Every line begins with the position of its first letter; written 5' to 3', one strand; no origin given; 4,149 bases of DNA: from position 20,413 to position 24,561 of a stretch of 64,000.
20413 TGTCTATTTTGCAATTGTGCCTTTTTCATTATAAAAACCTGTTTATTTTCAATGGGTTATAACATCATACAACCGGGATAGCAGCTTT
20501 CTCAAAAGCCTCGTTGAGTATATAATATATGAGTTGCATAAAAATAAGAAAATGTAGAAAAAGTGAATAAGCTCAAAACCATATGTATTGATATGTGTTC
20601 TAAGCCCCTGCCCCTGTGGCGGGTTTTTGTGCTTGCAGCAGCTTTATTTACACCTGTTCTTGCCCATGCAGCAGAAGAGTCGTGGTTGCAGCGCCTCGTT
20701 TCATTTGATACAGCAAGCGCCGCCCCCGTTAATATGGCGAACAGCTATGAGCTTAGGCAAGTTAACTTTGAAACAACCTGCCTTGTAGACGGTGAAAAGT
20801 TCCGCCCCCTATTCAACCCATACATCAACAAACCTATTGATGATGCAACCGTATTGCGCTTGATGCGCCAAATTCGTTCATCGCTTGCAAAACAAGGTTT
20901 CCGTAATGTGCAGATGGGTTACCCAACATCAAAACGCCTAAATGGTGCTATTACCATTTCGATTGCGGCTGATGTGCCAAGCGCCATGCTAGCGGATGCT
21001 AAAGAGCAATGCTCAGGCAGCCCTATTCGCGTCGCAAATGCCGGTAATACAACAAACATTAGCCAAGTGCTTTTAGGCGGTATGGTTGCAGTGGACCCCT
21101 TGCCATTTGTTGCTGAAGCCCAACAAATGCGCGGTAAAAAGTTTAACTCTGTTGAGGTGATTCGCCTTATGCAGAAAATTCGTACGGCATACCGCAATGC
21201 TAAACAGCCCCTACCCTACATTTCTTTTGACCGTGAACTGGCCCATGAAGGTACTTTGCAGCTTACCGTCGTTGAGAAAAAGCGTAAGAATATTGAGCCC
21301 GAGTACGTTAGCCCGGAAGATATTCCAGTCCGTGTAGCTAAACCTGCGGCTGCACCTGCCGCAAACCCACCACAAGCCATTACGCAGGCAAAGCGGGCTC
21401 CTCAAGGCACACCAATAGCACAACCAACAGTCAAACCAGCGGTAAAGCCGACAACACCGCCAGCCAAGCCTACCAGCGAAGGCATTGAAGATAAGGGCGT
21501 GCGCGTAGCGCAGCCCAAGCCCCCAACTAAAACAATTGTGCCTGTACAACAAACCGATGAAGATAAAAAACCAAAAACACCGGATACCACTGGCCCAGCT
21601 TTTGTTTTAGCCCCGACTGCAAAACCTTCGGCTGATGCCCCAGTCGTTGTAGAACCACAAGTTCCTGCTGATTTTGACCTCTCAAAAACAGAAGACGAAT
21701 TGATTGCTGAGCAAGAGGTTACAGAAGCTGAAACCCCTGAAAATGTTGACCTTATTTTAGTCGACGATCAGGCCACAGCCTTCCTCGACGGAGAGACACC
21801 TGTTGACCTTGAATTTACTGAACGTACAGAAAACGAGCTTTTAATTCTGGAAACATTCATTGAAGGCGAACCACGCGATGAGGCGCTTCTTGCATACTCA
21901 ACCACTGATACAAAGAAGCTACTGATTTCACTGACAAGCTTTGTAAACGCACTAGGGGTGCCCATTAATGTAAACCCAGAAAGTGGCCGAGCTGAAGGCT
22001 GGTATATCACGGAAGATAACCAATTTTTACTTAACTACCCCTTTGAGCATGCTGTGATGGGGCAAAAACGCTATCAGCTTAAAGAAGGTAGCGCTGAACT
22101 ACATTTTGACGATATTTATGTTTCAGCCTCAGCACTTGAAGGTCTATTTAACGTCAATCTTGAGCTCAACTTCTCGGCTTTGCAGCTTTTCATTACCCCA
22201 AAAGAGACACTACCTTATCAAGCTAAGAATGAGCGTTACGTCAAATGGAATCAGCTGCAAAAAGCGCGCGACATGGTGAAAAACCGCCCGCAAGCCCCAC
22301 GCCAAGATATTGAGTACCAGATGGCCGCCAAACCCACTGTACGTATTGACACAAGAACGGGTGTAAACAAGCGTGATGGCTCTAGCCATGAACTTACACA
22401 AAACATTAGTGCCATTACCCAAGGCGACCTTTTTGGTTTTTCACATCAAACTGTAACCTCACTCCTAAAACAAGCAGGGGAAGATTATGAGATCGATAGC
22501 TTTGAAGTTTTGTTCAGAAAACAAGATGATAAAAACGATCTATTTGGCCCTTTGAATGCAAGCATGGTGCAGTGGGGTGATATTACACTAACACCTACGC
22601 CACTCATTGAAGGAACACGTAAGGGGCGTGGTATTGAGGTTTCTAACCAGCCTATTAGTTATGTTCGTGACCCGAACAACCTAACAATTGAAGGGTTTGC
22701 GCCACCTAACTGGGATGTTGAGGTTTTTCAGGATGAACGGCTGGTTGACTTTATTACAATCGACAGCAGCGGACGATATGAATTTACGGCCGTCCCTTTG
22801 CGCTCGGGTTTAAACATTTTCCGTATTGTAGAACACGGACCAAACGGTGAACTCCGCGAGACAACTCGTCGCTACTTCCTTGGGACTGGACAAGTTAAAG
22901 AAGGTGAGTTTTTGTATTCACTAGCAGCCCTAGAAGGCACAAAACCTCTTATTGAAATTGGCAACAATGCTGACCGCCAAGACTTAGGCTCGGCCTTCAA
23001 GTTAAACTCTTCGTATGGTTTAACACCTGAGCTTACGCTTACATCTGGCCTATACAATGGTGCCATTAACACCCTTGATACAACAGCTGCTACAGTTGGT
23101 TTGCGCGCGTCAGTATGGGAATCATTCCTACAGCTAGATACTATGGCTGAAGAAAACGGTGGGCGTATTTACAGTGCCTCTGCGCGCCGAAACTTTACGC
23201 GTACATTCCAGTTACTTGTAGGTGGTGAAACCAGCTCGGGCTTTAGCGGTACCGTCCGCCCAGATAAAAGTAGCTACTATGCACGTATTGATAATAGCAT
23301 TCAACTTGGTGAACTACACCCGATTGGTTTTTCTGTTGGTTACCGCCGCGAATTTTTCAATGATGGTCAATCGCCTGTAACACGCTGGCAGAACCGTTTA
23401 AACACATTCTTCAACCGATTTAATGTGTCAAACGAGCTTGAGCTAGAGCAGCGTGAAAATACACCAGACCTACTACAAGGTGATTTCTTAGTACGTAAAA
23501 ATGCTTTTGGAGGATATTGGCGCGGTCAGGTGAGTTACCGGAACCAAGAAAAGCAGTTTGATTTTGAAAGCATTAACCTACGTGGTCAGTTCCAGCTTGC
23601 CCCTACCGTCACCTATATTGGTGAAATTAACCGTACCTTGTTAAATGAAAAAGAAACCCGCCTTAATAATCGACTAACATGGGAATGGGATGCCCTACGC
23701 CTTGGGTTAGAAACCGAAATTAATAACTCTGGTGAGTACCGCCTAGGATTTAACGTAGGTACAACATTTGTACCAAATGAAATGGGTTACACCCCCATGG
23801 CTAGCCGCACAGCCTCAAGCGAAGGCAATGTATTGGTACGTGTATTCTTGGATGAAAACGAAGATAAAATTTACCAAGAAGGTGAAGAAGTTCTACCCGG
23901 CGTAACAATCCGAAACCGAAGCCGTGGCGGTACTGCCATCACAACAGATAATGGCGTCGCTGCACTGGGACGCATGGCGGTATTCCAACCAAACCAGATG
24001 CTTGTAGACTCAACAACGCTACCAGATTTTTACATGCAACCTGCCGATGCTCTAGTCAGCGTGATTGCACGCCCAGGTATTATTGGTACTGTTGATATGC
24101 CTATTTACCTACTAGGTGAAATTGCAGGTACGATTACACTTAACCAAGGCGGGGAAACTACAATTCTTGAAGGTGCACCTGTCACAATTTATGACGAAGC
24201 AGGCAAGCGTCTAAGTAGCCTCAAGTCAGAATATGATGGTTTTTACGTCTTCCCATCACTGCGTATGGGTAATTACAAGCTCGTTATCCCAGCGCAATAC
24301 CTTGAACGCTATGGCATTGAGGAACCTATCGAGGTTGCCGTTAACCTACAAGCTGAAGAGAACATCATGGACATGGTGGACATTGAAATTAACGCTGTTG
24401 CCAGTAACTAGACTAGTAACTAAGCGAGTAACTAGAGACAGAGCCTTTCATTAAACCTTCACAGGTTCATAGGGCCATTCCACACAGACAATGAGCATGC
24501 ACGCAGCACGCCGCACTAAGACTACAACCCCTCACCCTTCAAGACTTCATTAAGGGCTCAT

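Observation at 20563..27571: Non-canonical chaperone-usher-like fibre locus built on three DUF4402-like, FimA-tailed subunits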

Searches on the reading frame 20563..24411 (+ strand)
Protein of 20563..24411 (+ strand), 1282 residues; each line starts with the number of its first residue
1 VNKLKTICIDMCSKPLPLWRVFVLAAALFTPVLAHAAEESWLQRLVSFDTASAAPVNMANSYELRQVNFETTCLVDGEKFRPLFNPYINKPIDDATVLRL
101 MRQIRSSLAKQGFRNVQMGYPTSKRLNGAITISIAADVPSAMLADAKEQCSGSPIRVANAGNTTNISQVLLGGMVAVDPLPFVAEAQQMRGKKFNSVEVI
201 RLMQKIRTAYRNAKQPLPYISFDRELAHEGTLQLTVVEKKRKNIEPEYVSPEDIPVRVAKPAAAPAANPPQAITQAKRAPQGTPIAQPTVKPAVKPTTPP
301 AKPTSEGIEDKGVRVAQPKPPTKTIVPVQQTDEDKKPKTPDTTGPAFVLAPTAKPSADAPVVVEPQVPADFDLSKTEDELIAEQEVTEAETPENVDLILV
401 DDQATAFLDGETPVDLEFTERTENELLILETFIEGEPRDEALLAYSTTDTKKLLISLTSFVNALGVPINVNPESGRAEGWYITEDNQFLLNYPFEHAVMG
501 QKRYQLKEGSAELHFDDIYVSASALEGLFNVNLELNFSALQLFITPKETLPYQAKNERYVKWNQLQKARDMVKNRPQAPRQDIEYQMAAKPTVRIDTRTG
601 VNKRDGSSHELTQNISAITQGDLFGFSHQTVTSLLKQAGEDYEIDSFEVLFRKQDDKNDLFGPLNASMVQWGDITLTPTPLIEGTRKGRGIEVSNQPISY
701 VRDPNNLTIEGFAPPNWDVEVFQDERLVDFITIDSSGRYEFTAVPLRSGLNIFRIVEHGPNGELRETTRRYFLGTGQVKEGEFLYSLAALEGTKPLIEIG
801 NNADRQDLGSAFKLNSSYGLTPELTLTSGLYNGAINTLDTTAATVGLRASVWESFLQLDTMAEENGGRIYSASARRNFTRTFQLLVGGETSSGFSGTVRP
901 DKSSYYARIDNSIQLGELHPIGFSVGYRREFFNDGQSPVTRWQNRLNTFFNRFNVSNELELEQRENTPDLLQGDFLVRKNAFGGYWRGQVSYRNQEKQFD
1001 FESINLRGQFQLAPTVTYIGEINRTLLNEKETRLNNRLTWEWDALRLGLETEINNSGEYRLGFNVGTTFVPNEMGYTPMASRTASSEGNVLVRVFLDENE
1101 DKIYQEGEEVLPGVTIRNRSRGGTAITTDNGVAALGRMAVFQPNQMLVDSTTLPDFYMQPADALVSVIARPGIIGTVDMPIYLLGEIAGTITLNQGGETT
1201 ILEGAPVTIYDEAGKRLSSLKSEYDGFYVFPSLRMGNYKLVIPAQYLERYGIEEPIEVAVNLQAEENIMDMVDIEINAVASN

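Call 3: search_protein_families(library=pfam, proteins=[window:20563-24411:+], max_evalue=1)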
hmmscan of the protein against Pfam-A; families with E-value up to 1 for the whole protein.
window:20563-24411:+ (1282 aa): 5 families
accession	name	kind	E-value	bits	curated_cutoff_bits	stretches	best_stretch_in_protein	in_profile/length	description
PF08479.16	POTRA_2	-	2.5e-09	37.3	24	2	64-133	3-72/76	POTRA domain, ShlB-type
PF13620.12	CarboxypepD_reg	-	4.2e-07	30.7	32.3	1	1187-1245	2-57/82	Carboxypeptidase regulatory-like domain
PF17210.9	SdrD_B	-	1.1e-06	29.2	29.7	1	1200-1242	22-64/112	SdrD B-like domain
PF17802.7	SpaA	-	0.00092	19.8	23.1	1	1196-1261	8-77/91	Prealbumin-like fold domain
PF07244.20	POTRA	-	0.12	13.5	21.3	0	62-118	1-57/79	Surface antigen variable number repeat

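Call 4: search_protein_families(library=ncbifam, proteins=[window:20563-24411:+], max_evalue=1)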
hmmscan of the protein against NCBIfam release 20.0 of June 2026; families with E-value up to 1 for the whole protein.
window:20563-24411:+ (1282 aa): 0 families

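Call 5: search_solved_structures(query=window:20563-24411:+, max_evalue=10, show_alignments=2)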
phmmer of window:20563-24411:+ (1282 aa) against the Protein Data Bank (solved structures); distinct sequences matched with E-value up to 10: 0.

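Call 9: find_homologous_proteins(query=window:20563-24411:+)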
Query window:20563-24411:+ (1282 aa): 4 proteins with E <= 0.001 among 8000 candidates.
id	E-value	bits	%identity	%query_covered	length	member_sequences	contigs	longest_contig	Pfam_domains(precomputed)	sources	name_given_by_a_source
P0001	0.0e+0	2868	100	99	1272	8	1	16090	PF08479.17,PF13620.13,PF17210.10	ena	-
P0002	0.0e+0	2425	84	99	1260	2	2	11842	PF08479.17,PF13620.13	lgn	-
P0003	0.0e+0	1634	58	98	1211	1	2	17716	PF08479.17,PF13620.13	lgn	-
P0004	3.9e-47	179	23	67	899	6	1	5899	PF13620.13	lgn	-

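Call 10: find_encoding_contigs(protein=P0002, flank=8000, max_places=3)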
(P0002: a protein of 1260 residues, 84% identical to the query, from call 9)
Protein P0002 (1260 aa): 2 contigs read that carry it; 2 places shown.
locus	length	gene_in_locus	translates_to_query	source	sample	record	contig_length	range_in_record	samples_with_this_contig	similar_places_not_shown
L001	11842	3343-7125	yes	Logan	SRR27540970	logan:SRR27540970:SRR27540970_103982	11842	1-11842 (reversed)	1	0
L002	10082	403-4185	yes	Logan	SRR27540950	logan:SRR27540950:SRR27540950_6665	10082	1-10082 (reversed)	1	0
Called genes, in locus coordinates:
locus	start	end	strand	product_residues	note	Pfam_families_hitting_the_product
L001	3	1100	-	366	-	?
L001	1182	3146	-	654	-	-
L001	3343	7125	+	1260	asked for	PF08479:POTRA_2 (faint), PF13620:CarboxypepD_reg (faint)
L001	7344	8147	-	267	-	-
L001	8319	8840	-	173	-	PF14352:DUF4402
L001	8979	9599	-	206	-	-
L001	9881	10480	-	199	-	-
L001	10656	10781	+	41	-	-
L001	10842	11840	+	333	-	?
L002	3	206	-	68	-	?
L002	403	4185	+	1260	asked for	PF08479:POTRA_2 (faint), PF13620:CarboxypepD_reg (faint)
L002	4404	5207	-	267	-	-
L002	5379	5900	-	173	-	PF14352:DUF4402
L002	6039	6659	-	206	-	-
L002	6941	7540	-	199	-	-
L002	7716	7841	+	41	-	-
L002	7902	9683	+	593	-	PF03485:Arg_tRNA_synt_N, PF00750:tRNA-synt_1d, PF05746:DALR_1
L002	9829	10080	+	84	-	?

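Call 11: find_encoding_contigs(protein=P0003, flank=8000, max_places=3)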
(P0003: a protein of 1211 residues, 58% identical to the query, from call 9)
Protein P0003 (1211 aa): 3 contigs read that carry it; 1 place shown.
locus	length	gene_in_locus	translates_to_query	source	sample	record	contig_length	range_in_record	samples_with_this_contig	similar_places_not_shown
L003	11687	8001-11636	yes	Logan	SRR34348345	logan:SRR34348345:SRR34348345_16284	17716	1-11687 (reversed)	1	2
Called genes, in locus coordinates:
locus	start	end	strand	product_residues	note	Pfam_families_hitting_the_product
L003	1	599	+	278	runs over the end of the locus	PF13462:Thioredoxin_4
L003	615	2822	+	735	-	-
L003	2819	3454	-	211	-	PF00072:Response_reg, PF00196:GerE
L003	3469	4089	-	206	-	-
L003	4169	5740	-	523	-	PF01266:DAO, PF07992:Pyr_redox_2 (faint), PF00732:GMC_oxred_N (weak), PF05199:GMC_oxred_C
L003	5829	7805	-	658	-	-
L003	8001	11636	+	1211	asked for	PF08479:POTRA_2 (weak), PF13620:CarboxypepD_reg (faint)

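Call 12: find_encoding_contigs(protein=P0004, flank=8000, max_places=3)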
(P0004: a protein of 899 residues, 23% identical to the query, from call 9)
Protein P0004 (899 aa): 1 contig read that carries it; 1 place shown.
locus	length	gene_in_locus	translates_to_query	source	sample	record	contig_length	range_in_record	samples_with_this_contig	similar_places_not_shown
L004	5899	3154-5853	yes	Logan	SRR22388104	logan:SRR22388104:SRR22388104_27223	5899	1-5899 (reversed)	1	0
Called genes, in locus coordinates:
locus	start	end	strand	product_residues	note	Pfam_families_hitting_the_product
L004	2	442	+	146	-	?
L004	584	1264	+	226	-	PF14352:DUF4402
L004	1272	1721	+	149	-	-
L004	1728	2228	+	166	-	PF14352:DUF4402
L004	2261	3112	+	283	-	PF06280:fn3_5 (weak)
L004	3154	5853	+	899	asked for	PF13620:CarboxypepD_reg (faint)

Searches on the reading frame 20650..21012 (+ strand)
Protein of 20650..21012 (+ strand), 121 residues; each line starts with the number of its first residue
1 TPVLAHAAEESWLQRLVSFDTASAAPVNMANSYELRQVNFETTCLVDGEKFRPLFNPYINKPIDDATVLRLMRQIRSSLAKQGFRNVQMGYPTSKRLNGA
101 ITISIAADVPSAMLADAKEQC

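Call 85: search_protein_families(library=pfam, proteins=[window:20650-21012:+], max_evalue=1)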
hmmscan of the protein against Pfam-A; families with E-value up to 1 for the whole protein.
window:20650-21012:+ (121 aa): 4 families
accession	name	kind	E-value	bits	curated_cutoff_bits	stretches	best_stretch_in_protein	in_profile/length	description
PF08479.16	POTRA_2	-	3.1e-05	24.2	24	1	35-104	3-72/76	POTRA domain, ShlB-type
PF04446.17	Thg1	-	0.11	12.9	29.2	1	46-95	23-71/130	tRNAHis guanylyltransferase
PF07244.20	POTRA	-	0.16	13.2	21.3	1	33-89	1-57/79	Surface antigen variable number repeat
PF21403.4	OTU1_UBXL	-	0.2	12.7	22.7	1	64-93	18-46/49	OTU1, UBXL domain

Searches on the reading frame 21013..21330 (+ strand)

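Call 85: search_protein_families(library=pfam, proteins=[window:21013-21330:+], max_evalue=1)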
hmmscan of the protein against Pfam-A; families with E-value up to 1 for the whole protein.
window:21013-21330:+ (106 aa): 1 family
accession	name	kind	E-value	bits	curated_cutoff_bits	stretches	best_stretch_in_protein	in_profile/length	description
PF08479.16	POTRA_2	-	5.8e-05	23.3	24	1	15-88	2-75/76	POTRA domain, ShlB-type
